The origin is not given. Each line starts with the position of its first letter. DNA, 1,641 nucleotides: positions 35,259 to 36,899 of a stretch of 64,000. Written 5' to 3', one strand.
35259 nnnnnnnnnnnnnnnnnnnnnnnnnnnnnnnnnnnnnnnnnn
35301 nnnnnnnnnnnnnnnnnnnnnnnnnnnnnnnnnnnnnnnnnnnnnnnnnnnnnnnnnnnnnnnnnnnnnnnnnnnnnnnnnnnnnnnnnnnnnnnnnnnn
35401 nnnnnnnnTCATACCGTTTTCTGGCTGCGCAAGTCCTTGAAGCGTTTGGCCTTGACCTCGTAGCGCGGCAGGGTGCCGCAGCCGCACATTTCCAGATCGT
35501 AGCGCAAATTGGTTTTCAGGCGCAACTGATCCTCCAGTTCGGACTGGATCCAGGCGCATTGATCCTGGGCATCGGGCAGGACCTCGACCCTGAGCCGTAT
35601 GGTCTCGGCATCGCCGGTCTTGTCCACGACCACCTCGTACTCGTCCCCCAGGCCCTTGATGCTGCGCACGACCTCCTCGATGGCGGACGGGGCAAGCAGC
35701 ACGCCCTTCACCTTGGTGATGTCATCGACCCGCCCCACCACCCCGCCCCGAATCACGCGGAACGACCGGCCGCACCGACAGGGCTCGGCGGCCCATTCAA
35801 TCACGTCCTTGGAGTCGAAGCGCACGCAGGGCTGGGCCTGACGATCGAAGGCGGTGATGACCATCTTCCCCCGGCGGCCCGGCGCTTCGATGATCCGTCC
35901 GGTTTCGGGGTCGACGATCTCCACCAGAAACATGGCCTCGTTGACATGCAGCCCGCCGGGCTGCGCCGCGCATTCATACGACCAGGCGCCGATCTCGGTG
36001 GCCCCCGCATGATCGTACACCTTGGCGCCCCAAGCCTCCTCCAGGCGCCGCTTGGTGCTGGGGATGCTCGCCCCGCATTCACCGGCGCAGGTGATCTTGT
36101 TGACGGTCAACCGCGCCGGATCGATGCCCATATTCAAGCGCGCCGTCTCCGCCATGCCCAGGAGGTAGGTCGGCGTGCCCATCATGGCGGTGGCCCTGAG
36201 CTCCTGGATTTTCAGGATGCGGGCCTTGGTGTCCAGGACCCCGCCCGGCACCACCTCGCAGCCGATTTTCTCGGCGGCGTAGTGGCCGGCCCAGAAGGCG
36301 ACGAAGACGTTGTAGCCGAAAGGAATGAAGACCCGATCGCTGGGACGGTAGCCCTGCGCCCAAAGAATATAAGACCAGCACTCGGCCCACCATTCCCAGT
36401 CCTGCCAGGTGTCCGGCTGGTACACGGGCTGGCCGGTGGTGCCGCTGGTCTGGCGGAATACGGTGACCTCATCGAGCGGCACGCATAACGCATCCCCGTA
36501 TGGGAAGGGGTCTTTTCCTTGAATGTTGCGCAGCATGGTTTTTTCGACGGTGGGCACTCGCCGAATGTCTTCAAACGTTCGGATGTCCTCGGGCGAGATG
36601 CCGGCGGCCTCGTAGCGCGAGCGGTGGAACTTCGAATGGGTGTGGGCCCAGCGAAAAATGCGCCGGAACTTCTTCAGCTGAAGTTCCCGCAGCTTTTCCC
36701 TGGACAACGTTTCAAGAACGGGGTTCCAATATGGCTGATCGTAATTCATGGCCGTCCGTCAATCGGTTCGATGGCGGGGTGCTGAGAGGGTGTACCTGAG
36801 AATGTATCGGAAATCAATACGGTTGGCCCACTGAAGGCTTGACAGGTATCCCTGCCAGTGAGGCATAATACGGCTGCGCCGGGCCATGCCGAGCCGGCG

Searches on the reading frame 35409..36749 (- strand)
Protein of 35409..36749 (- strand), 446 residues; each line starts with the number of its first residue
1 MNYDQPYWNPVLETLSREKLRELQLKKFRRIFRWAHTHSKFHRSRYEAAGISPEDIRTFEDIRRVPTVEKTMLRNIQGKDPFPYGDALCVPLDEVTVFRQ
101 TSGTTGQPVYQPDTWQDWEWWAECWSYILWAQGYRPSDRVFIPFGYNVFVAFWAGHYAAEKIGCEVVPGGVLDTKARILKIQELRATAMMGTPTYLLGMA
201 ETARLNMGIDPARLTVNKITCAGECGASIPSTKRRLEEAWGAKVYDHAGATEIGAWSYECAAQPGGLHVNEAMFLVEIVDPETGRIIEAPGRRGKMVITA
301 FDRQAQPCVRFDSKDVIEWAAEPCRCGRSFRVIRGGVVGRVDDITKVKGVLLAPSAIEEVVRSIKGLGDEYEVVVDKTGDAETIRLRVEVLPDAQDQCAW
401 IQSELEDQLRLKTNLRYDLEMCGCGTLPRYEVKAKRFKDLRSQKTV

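Call 39: search_protein_families(library=pfam, proteins=[window:35409-36749:-], max_evalue=0.0001)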
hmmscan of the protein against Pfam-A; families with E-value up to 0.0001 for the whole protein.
window:35409-36749:- (446 aa): 2 families
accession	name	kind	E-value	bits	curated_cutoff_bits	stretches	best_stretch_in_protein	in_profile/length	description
PF14535.12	AMP-binding_C_2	-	2.9e-15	56.7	25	1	349-441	1-96/96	AMP-binding enzyme C-terminal domain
PF00501.34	AMP-binding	-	3.7e-09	36.3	29.9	1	91-298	160-374/384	AMP-binding enzyme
